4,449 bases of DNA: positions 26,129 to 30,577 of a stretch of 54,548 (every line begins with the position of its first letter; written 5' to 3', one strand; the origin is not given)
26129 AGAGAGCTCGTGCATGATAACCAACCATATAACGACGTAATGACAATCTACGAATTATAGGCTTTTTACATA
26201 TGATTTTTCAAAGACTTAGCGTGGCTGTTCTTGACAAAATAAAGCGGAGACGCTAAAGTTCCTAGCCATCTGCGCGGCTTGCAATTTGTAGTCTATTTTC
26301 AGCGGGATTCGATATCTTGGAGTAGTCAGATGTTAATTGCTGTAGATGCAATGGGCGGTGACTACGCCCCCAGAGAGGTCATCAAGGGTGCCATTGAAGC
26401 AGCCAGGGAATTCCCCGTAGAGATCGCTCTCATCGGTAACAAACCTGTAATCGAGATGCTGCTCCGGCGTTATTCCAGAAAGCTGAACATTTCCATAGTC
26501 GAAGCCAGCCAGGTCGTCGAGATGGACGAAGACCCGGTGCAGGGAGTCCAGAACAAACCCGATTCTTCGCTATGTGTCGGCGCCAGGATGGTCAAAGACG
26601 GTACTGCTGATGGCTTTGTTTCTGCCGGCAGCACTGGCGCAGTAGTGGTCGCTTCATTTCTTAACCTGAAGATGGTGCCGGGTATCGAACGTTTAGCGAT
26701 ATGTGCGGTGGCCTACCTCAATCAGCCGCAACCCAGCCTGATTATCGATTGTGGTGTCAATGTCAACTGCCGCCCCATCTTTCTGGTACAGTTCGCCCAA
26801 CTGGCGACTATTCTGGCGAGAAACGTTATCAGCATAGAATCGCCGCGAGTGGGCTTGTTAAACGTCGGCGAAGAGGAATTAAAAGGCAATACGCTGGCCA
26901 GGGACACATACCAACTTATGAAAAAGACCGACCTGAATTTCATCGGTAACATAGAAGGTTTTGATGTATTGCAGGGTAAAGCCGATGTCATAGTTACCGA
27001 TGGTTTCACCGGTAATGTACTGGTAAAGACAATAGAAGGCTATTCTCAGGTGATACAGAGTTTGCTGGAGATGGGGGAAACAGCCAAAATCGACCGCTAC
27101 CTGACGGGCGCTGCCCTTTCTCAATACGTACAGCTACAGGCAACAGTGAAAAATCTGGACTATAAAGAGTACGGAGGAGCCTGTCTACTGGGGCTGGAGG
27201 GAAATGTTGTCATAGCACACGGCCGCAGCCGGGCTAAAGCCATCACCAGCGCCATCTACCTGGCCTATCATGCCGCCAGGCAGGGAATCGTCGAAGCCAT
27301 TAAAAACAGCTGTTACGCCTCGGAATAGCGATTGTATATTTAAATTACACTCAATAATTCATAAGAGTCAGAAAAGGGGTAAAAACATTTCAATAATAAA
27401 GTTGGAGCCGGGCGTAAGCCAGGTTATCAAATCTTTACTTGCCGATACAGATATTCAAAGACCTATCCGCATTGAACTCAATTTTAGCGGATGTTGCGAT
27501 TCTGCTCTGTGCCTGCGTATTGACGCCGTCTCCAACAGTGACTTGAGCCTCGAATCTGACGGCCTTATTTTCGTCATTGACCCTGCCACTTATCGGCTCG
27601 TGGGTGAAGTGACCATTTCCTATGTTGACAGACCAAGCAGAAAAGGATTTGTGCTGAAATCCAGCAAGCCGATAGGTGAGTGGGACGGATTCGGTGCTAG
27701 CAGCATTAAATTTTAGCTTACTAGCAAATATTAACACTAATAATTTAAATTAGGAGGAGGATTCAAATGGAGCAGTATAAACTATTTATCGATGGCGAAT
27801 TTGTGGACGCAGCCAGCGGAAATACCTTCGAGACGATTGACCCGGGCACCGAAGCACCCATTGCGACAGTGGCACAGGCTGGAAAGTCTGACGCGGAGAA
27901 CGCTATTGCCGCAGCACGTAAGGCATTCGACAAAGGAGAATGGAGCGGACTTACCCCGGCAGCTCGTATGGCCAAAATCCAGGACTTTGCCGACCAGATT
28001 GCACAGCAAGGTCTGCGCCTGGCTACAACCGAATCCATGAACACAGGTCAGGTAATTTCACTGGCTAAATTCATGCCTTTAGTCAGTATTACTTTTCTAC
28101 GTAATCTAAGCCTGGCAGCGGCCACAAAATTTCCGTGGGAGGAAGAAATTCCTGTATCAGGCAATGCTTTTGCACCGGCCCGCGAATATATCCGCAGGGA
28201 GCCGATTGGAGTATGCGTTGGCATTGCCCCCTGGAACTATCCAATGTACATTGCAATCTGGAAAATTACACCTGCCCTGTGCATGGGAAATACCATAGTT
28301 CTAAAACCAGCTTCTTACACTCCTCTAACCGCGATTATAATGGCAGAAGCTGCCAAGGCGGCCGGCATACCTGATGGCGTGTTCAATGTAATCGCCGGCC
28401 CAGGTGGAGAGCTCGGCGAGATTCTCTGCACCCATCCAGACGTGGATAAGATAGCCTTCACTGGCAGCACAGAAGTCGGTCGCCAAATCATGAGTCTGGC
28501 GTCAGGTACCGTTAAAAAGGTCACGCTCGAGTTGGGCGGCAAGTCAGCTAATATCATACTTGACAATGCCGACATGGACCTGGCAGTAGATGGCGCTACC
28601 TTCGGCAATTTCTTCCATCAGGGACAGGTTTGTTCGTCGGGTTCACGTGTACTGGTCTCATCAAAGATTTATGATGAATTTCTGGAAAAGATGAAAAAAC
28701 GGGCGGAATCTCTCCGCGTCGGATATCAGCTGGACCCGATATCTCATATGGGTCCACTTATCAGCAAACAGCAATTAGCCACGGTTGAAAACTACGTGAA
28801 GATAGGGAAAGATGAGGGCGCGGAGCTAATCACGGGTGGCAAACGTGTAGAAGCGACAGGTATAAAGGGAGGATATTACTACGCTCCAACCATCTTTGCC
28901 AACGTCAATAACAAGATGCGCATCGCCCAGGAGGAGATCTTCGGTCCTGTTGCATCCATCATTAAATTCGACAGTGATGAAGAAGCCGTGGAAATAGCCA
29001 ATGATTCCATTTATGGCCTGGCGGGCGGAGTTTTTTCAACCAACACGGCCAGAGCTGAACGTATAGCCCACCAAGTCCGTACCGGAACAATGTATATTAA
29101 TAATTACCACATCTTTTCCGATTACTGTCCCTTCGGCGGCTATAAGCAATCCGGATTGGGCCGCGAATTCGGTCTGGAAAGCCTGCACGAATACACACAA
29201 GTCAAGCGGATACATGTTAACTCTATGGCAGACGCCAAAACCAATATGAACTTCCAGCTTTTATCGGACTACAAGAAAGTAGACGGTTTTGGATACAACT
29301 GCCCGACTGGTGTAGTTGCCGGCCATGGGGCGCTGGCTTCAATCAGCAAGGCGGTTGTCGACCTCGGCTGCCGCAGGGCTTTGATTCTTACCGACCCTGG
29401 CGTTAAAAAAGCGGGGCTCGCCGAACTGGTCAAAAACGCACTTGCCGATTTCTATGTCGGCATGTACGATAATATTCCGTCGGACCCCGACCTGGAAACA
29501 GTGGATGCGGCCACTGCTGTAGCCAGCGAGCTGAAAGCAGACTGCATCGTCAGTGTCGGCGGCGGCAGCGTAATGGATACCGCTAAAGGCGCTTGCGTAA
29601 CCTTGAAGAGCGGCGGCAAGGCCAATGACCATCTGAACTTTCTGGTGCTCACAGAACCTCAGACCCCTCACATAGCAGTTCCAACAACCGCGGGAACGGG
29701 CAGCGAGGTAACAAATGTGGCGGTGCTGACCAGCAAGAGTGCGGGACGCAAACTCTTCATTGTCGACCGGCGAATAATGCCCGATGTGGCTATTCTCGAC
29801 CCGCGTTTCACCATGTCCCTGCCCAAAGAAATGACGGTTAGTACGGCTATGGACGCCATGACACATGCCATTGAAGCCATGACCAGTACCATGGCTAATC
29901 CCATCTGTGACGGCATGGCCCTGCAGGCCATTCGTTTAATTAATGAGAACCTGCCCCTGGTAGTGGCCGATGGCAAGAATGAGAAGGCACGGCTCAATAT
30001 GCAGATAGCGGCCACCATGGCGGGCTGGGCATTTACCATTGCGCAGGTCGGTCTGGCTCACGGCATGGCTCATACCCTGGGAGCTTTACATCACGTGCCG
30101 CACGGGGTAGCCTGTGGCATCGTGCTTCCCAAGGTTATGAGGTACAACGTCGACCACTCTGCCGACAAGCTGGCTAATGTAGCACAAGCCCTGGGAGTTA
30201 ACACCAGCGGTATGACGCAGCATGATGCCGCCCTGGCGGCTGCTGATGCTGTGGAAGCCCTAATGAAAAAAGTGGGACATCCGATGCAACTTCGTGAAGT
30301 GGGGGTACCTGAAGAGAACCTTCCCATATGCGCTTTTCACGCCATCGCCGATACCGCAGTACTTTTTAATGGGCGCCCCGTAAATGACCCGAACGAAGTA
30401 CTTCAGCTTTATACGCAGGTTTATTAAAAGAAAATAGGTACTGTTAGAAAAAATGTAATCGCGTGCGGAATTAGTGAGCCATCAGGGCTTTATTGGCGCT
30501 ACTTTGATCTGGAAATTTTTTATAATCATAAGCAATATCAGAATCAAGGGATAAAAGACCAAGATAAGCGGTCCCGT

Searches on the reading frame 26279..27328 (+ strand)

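Call 42: search_protein_families(library=pfam, proteins=[window:26279-27328:+], max_evalue=0.00001)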
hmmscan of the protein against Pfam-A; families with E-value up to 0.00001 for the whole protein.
window:26279-27328:+ (349 aa): 1 family
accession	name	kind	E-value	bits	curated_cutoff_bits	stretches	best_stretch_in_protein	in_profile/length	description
PF02504.20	FA_synthesis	-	4.7e-95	318.8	29.1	1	19-338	2-322/324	Fatty acid synthesis protein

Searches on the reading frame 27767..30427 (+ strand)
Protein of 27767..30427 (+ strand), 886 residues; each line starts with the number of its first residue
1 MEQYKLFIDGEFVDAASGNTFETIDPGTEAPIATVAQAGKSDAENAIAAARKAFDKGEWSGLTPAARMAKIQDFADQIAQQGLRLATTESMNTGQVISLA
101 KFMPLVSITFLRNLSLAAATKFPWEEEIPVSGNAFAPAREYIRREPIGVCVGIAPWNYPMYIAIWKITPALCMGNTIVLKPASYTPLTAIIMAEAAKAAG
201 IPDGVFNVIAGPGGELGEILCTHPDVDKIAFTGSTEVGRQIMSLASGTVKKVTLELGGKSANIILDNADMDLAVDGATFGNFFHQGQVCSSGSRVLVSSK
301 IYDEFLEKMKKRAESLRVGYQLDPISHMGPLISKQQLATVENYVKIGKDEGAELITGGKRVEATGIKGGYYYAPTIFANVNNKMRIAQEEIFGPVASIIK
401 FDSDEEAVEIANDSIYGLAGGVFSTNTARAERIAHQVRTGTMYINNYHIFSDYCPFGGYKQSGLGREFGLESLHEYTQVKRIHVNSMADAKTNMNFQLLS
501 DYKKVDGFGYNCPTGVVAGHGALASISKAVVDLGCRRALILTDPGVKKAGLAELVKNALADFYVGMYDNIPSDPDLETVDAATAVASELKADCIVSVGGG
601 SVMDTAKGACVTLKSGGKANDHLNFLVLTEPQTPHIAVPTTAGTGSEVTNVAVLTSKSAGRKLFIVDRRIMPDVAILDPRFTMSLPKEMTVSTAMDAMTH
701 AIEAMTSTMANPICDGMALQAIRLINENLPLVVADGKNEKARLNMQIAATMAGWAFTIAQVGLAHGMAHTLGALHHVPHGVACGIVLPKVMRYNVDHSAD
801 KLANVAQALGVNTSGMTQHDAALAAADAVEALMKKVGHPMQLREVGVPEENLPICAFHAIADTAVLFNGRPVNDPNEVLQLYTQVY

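Call 42: search_protein_families(library=pfam, proteins=[window:27767-30427:+], max_evalue=0.00001)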
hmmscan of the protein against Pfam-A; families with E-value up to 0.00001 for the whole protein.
window:27767-30427:+ (886 aa): 4 families
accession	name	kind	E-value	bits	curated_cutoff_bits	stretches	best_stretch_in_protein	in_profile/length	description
PF00171.27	Aldedh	-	2.9e-167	557.3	23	1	12-481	1-460/461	Aldehyde dehydrogenase family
PF25137.1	ADH_Fe_C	-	4.4e-60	203.2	27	1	690-885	1-193/194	Fe-containing alcohol dehydrogenase family, C-terminal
PF00465.25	Fe-ADH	-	5.3e-46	156.7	31.3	1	513-679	1-168/168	Iron-containing alcohol dehydrogenase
PF13685.12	Fe-ADH_2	-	2.7e-10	40.9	28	1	518-610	2-94/149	Iron-containing alcohol dehydrogenase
